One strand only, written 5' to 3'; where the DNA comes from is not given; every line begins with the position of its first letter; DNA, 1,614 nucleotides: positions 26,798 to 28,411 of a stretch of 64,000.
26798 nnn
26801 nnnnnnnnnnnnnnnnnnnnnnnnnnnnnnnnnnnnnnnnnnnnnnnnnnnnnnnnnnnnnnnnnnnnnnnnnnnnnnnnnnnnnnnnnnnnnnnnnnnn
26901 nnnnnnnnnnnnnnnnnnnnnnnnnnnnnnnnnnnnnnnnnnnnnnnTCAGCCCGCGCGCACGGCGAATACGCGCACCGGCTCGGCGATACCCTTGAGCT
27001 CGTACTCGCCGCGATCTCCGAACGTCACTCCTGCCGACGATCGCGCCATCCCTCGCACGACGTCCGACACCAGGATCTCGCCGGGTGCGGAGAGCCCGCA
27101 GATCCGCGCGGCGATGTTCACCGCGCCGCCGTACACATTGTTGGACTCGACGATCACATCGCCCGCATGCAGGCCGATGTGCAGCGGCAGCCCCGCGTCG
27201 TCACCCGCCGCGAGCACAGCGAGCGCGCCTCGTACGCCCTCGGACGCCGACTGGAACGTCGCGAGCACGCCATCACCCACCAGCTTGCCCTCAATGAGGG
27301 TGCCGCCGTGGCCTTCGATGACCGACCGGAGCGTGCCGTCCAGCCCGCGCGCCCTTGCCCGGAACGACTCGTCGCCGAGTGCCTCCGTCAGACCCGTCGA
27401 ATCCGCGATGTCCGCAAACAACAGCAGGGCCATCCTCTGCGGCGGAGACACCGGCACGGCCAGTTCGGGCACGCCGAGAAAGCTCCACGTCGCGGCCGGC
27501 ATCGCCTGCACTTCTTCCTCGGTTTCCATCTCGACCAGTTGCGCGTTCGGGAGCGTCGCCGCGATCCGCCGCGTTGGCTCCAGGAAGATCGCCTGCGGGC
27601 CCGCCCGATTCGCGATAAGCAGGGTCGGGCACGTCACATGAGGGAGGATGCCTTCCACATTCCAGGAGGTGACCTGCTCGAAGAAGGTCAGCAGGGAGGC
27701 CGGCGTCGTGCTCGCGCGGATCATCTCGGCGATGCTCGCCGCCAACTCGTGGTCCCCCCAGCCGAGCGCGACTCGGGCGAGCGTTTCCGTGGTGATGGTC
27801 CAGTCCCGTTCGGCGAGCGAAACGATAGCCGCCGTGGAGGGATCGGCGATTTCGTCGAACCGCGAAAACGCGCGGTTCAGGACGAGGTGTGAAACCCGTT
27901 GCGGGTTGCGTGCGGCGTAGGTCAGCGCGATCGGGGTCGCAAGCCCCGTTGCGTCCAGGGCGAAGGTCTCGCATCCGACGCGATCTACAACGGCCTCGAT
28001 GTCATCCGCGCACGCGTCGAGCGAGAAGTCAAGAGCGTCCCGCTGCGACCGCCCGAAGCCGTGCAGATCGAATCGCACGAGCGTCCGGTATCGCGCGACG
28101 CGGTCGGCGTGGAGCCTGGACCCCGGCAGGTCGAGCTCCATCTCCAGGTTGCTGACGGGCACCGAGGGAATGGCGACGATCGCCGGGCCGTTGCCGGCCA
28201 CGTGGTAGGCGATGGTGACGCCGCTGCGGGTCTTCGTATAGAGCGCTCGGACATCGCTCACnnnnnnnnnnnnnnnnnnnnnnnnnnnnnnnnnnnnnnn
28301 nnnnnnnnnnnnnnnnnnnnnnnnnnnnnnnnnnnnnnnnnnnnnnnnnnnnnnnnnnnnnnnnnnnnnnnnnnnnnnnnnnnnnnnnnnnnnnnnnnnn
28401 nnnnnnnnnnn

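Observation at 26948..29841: Tandem head-to-tail array of hydrolase-cyclase fusion paralogs with a decayed fourth copy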

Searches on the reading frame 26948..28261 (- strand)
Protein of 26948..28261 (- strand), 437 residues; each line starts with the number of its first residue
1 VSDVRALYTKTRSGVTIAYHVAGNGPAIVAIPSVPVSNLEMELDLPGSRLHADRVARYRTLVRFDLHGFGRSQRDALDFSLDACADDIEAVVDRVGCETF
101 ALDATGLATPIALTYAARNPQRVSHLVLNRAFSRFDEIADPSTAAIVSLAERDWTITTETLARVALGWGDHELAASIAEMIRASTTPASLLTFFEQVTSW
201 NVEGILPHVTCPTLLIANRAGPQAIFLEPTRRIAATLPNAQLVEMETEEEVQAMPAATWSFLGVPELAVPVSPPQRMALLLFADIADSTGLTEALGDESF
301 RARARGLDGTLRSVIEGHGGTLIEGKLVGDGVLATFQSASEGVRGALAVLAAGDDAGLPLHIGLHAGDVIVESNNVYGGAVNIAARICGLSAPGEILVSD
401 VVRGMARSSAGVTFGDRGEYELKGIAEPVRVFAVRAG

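Call 4: search_protein_families(library=pfam, proteins=[window:26948-28261:-], max_evalue=0.01)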
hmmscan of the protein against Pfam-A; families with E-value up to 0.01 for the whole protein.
window:26948-28261:- (437 aa): 2 families
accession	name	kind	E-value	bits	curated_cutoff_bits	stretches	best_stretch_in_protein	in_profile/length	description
PF00561.26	Abhydrolase_1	-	5.7e-08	33.2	25.8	1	60-135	29-103/245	alpha/beta hydrolase fold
PF00211.25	Guanylate_cyc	-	6.9e-07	29.5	21.9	1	355-428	97-175/183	Adenylate and Guanylate cyclase catalytic domain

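Call 8: find_encoding_contigs(protein=window:26951-28261:-, flank=10000, max_places=6)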
Protein seq(437 aa) (437 aa): no gene with exactly this product is on record in the collection.

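Call 11: find_homologous_proteins(query=window:26951-28261:-, max_evalue=1e-10)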
Query seq(437 aa) (437 aa): 2646 proteins with E <= 1e-10 among 8000 candidates; the best 120 are listed.
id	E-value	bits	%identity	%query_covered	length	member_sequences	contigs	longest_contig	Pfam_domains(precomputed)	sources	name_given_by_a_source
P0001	7.4e-209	712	76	99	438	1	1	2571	PF00561.27,PF00211.26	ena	-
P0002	5.0e-199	679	99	72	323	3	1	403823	PF00561.27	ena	-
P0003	3.6e-135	469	44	98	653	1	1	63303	PF12697.14,PF00561.27,PF00211.26,PF12146.16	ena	-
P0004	7.9e-119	415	48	99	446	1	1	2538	PF00561.27,PF00211.26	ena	-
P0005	8.2e-118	412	48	100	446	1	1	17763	PF12697.14,PF00561.27,PF00211.26,PF12146.16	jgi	jgi:class 3 adenylate cyclase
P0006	7.6e-116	405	49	100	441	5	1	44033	PF00561.27,PF00211.26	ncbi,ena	-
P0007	3.9e-115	403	48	99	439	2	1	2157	PF00561.27,PF00211.26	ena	-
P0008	8.4e-115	402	48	99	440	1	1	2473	PF00561.27,PF00211.26,PF12146.16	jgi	jgi:class 3 adenylate cyclase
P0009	8.4e-115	402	49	100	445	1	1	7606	PF00561.27,PF00211.26,PF12146.16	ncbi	-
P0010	1.2e-113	398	49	100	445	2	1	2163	PF00561.27,PF00211.26,PF12146.16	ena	-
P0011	2.4e-113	397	47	100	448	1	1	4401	PF12697.14,PF00561.27,PF00211.26,PF12146.16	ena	-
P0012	3.3e-113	397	47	99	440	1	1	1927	PF00561.27,PF00211.26,PF12146.16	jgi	jgi:class 3 adenylate cyclase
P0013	3.7e-113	397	48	99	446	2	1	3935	PF00561.27,PF00211.26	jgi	-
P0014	3.9e-113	396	50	98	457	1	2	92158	PF12697.14,PF00561.27,PF00211.26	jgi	jgi:class 3 adenylate cyclase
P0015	6.6e-113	396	46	100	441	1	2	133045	PF00561.27,PF00211.26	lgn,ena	-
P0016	1.5e-112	395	47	99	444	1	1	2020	PF03096.21,PF00561.27,PF00211.26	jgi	jgi:class 3 adenylate cyclase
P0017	2.8e-112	394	48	99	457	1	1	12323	PF00561.27,PF00211.26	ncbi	-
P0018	3.3e-112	393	47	100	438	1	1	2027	PF00561.27,PF00211.26,PF12146.16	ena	-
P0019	4.1e-112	393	48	99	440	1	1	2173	PF00561.27,PF00211.26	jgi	jgi:class 3 adenylate cyclase/pimeloyl-ACP methyl ester carboxylesterase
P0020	5.3e-112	393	48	99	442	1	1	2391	PF03096.21,PF00561.27,PF00211.26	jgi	jgi:class 3 adenylate cyclase/pimeloyl-ACP methyl ester carboxylesterase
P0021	5.8e-112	393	49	99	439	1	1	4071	PF00561.27,PF00211.26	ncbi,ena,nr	ncbi:MAG TPA: adenylate/guanylate cyclase domain-containing protein [Dehalococcoidia bacterium]|nr:a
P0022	6.3e-112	392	49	99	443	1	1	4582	PF00561.27,PF00211.26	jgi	-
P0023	6.7e-112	392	49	99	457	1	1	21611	PF12697.14,PF00561.27,PF00211.26,PF12146.16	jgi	jgi:class 3 adenylate cyclase/pimeloyl-ACP methyl ester carboxylesterase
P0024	1.0e-111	392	48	99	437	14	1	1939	PF00561.27,PF00211.26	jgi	-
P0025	1.7e-111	391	48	98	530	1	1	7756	PF00196.26,PF00561.27,PF00211.26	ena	-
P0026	1.9e-111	391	48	99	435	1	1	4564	PF00561.27,PF00211.26,PF12146.16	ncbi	-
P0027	2.1e-111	391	48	99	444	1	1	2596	PF00561.27,PF00211.26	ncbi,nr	ncbi:MAG TPA: adenylate/guanylate cyclase domain-containing protein [Dehalococcoidia bacterium]|nr:a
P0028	2.4e-111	391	46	99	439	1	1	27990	PF00561.27,PF00211.26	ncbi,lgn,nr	ncbi:MAG: adenylate/guanylate cyclase domain-containing protein [Chloroflexota bacterium]|nr:adenyla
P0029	4.1e-111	390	47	99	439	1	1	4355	PF00561.27,PF00211.26,PF12146.16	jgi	jgi:class 3 adenylate cyclase/pimeloyl-ACP methyl ester carboxylesterase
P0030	4.1e-111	390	49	99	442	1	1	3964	PF00561.27,PF00211.26,PF12146.16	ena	-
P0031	4.3e-111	390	49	98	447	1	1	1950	PF00561.27,PF00211.26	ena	-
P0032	7.0e-111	389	49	99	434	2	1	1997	PF00561.27,PF00211.26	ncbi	-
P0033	7.4e-111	389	46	99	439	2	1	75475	PF00561.27,PF00211.26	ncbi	-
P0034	8.5e-111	389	49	99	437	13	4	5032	PF00561.27,PF00211.26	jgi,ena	-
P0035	1.5e-110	388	46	99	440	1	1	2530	PF12697.14,PF00561.27,PF00211.26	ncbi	-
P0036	1.5e-110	388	48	99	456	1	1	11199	PF00561.27,PF00211.26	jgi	-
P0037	1.5e-110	388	48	99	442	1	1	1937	PF00561.27,PF00211.26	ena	-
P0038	1.9e-110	388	48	99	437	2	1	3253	PF03096.21,PF00561.27,PF00211.26,PF12146.16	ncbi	-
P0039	2.9e-110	387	48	98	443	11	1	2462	PF12697.14,PF00561.27,PF00211.26,PF12146.16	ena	-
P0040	3.9e-110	387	35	98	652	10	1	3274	PF00211.26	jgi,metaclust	metaclust:\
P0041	5.5e-110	386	48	99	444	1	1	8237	PF00561.27,PF00211.26,PF12146.16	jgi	-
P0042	5.8e-110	386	49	100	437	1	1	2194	PF00561.27,PF00211.26,PF12146.16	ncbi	-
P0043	5.9e-110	386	48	99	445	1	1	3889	PF00561.27,PF00211.26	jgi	jgi:class 3 adenylate cyclase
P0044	9.3e-110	385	47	99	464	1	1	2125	PF00561.27,PF00211.26,PF12146.16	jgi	-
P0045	9.5e-110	385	46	100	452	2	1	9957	PF12697.14,PF00561.27,PF00211.26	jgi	jgi:class 3 adenylate cyclase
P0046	1.3e-109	385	40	98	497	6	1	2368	PF00561.27,PF00211.26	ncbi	-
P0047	1.4e-109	385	47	99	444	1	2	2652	PF00561.27,PF00211.26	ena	-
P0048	1.4e-109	385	47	99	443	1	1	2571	PF00561.27,PF00211.26,PF12146.16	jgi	jgi:class 3 adenylate cyclase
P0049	1.4e-109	385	48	99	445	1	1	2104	PF12697.14,PF03096.21,PF00561.27,PF00211.26,PF12146.16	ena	-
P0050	1.7e-109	384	48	99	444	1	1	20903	PF00561.27,PF00211.26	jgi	jgi:class 3 adenylate cyclase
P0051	1.8e-109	384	48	98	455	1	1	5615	PF12697.14,PF00561.27,PF00211.26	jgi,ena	-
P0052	1.9e-109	384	48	100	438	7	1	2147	PF00561.27,PF00211.26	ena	-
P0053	2.0e-109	384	46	98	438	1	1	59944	PF00561.27,PF00211.26,PF12146.16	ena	-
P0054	2.0e-109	384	48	99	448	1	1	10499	PF00561.27,PF00211.26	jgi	jgi:class 3 adenylate cyclase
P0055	2.1e-109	384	47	100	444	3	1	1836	PF00561.27,PF00211.26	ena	-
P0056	2.2e-109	384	46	100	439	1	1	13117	PF00561.27,PF00211.26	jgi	jgi:class 3 adenylate cyclase/pimeloyl-ACP methyl ester carboxylesterase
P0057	2.4e-109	384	48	98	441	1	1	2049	PF00561.27,PF00211.26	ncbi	-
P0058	2.4e-109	384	49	100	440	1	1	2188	PF00561.27,PF00211.26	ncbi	ncbi:MAG: adenylate/guanylate cyclase domain-containing protein [Dehalococcoidia bacterium]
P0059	2.7e-109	384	47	99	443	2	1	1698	PF00561.27,PF00211.26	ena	-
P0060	2.7e-109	384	47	99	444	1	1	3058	PF00561.27,PF00211.26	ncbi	ncbi:MAG: adenylate/guanylate cyclase domain-containing protein [Dehalococcoidia bacterium]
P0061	2.9e-109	384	48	99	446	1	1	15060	PF00561.27,PF00211.26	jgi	-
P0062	3.4e-109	384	49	99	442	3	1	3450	PF00561.27,PF00211.26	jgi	-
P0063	3.6e-109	383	48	99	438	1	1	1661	PF00561.27,PF00211.26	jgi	jgi:class 3 adenylate cyclase/pimeloyl-ACP methyl ester carboxylesterase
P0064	3.7e-109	383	46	100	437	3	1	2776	PF03096.21,PF00561.27,PF00211.26,PF12146.16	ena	-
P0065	3.8e-109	383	47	98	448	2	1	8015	PF03096.21,PF00561.27,PF00211.26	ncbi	-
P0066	3.9e-109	383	47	100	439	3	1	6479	PF00561.27,PF00211.26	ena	-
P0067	4.1e-109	383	46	100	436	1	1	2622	PF12697.14,PF03096.21,PF00561.27,PF00211.26,PF12146.16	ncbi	-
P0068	5.1e-109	383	48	99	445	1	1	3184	PF00561.27,PF00211.26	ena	-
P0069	5.2e-109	383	47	99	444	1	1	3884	PF00561.27,PF00211.26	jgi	jgi:class 3 adenylate cyclase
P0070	5.2e-109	383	49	99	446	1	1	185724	PF00561.27,PF00211.26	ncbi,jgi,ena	-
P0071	5.2e-109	383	47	98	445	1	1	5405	PF00561.27,PF00211.26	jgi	jgi:class 3 adenylate cyclase/pimeloyl-ACP methyl ester carboxylesterase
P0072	5.3e-109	383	48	99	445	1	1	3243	PF00561.27,PF00211.26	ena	-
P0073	5.6e-109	383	48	98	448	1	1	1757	PF00211.26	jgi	jgi:class 3 adenylate cyclase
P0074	5.7e-109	383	48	99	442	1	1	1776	PF00561.27,PF00211.26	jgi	-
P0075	5.9e-109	383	49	99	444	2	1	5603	PF00561.27,PF00211.26,PF12146.16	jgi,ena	-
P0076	7.1e-109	382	46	99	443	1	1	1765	PF12697.14,PF00561.27,PF00211.26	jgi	jgi:class 3 adenylate cyclase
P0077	7.2e-109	382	47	98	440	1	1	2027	PF00561.27,PF00211.26,PF12146.16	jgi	jgi:class 3 adenylate cyclase/pimeloyl-ACP methyl ester carboxylesterase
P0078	7.4e-109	382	49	98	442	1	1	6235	PF00561.27,PF00211.26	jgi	-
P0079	9.1e-109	382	48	99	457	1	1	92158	PF12697.14,PF00561.27,PF00211.26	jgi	jgi:class 3 adenylate cyclase/pimeloyl-ACP methyl ester carboxylesterase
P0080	9.9e-109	382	46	99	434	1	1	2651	PF00561.27,PF00211.26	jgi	jgi:class 3 adenylate cyclase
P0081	1.0e-108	382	47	99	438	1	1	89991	PF00561.27,PF00211.26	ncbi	-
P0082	1.1e-108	382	48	99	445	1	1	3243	PF00561.27,PF00211.26,PF12146.16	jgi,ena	-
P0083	1.2e-108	382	48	99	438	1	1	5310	PF00561.27,PF00211.26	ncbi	-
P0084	1.3e-108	382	48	98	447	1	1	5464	PF00561.27,PF00211.26,PF12146.16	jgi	jgi:class 3 adenylate cyclase/pimeloyl-ACP methyl ester carboxylesterase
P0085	1.4e-108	381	48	99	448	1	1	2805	PF00561.27,PF00211.26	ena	-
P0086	1.6e-108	381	47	98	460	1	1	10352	PF12697.14,PF00561.27,PF00211.26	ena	-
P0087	1.6e-108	381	47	99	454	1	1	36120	PF00561.27,PF00211.26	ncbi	-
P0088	1.8e-108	381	47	98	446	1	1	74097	PF00211.26,PF12146.16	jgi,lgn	jgi:class 3 adenylate cyclase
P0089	1.8e-108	381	49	99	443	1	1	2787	PF00561.27,PF00211.26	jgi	jgi:class 3 adenylate cyclase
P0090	2.0e-108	381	47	99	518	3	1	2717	PF00196.26,PF00561.27,PF00211.26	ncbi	-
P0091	2.1e-108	381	47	99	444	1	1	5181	PF00561.27,PF00211.26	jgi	-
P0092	2.4e-108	381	46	99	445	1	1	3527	PF00561.27,PF00211.26,PF12146.16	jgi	jgi:class 3 adenylate cyclase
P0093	3.0e-108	380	48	98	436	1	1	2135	PF00561.27,PF00211.26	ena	-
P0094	3.0e-108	380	48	98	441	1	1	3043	PF00561.27,PF00211.26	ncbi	-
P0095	3.1e-108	380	47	99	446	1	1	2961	PF00211.26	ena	-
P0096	3.2e-108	380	44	100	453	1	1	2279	PF00561.27,PF00211.26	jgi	jgi:class 3 adenylate cyclase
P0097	3.2e-108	380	48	99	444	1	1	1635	PF00561.27,PF00211.26,PF12146.16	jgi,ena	-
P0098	3.7e-108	380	45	100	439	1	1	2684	PF03096.21,PF00561.27,PF00211.26,PF12146.16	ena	-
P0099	3.9e-108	380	48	99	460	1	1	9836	PF00561.27,PF00211.26,PF12146.16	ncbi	-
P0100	4.4e-108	380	48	98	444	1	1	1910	PF00561.27,PF00211.26,PF12146.16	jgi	-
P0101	4.6e-108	380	46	100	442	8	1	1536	PF00561.27,PF00211.26,PF12146.16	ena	-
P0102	4.8e-108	380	47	99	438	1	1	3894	PF00561.27,PF00211.26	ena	-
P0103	5.2e-108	380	47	99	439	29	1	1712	PF00561.27,PF00211.26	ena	-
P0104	5.8e-108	379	48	98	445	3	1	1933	PF00561.27,PF00211.26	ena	-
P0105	6.1e-108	379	46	99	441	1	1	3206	PF00561.27,PF00211.26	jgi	jgi:class 3 adenylate cyclase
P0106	7.1e-108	379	48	99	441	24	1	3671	PF12697.14,PF00561.27,PF00211.26,PF12146.16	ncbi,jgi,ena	-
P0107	7.2e-108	379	47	99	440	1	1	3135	PF00561.27,PF00211.26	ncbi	-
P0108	8.8e-108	379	47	99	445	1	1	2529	PF00561.27,PF00211.26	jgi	jgi:class 3 adenylate cyclase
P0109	8.9e-108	379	48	99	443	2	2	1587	PF00561.27,PF00211.26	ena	-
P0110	9.1e-108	379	48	99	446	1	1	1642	PF00211.26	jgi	-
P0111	9.8e-108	379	49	98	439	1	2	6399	PF00561.27,PF00211.26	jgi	jgi:class 3 adenylate cyclase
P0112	1.1e-107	379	47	99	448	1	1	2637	PF00561.27,PF00211.26,PF12146.16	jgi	-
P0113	1.1e-107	379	50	98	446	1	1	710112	PF00561.27,PF00211.26,PF12146.16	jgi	jgi:class 3 adenylate cyclase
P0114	1.5e-107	378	47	98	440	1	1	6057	PF00561.27,PF00211.26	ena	-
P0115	1.6e-107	378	45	100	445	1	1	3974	PF00561.27,PF00211.26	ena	-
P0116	1.6e-107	378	47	99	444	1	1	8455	PF00561.27,PF00211.26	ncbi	-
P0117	1.6e-107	378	48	98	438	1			PF00561.27,PF00211.26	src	-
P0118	1.7e-107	378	47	100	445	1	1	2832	PF00211.26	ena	-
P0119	1.7e-107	378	47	99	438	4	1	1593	PF00561.27,PF00211.26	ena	-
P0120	1.8e-107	378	47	99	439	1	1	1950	PF12697.14,PF00561.27,PF00211.26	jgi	jgi:class 3 adenylate cyclase/pimeloyl-ACP methyl ester carboxylesterase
